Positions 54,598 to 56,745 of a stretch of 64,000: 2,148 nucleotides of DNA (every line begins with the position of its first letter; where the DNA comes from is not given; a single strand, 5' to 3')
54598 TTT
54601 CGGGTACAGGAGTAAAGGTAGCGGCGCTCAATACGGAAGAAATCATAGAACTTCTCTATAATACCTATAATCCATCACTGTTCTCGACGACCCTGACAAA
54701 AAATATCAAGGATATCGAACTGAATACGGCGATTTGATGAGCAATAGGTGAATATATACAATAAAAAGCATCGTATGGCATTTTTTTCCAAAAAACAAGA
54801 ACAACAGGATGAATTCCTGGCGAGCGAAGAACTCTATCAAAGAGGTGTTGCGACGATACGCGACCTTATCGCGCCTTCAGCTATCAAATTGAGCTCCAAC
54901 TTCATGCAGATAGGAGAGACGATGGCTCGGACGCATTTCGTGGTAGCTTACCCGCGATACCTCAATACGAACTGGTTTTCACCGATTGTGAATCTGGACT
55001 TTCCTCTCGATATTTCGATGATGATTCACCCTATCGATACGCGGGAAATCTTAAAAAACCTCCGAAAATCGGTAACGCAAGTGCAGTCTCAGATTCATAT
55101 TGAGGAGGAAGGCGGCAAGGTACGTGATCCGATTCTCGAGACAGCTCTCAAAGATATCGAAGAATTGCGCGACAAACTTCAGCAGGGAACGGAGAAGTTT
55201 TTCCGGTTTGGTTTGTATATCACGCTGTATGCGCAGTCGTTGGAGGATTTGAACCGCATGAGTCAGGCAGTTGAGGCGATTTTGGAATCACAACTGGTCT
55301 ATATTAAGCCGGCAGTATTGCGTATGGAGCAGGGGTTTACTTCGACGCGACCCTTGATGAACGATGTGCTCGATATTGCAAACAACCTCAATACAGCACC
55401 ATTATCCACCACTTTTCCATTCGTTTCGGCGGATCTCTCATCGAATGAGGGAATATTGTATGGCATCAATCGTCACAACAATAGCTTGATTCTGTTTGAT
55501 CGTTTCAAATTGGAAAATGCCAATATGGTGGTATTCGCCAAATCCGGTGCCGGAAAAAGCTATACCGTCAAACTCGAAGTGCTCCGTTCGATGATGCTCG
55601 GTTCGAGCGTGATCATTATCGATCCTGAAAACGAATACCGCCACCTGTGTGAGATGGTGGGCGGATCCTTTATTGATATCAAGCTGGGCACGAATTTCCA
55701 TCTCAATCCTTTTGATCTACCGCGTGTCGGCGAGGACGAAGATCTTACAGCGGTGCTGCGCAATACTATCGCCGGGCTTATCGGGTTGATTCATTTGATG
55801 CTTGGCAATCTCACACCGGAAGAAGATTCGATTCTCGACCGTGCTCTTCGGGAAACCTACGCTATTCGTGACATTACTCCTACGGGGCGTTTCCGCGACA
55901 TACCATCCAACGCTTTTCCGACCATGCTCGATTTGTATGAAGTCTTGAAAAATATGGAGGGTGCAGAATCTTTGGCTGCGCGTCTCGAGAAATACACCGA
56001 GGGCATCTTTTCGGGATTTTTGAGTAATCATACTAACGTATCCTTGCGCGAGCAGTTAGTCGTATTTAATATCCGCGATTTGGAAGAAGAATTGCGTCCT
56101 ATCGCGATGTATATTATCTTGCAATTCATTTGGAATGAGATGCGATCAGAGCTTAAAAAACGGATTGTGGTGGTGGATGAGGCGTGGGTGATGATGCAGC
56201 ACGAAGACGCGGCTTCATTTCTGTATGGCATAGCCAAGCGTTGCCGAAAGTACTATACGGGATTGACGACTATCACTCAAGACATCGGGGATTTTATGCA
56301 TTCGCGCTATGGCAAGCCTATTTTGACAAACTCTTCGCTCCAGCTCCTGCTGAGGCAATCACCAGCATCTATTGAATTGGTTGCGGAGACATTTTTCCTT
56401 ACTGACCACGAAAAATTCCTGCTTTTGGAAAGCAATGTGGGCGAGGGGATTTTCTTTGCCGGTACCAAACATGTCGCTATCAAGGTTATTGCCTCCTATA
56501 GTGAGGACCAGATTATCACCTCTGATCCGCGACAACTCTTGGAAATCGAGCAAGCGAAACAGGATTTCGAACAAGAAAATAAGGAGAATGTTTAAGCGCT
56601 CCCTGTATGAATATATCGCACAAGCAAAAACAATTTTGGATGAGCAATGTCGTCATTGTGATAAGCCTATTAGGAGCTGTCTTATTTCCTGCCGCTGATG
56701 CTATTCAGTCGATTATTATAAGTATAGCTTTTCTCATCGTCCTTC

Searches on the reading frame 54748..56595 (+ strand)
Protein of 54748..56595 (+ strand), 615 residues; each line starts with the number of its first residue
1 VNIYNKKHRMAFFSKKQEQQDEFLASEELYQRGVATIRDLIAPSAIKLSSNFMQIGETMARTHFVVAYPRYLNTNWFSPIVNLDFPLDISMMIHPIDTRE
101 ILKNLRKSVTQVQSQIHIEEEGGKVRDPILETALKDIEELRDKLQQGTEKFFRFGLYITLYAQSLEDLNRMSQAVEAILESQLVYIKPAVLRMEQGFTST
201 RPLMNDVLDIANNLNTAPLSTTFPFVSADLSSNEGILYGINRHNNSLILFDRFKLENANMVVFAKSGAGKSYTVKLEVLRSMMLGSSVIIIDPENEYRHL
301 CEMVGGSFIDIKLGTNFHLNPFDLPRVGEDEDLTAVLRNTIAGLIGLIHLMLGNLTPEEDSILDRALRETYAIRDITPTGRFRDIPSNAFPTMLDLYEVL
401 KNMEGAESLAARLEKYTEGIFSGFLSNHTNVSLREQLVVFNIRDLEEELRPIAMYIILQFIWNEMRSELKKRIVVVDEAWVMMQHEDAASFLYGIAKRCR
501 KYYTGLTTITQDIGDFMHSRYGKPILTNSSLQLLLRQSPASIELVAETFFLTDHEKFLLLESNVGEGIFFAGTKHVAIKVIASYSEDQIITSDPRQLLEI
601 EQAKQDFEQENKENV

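Call 13: search_protein_families(library=pfam, max_evalue=0.000001, proteins=[window:54748-56595:+])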
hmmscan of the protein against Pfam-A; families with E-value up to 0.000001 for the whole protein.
window:54748-56595:+ (615 aa): 3 families
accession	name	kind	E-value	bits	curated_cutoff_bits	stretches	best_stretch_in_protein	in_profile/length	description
PF19044.6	P-loop_TraG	-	1.7e-27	96.6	25.8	1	255-564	27-347/413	TraG P-loop domain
PF12846.13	AAA_10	-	1.8e-12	47.4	27.5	0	256-299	20-63/362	AAA-like domain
PF01935.23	DUF87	-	1.1e-07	32.6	23.2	1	260-323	26-91/220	Helicase HerA, central domain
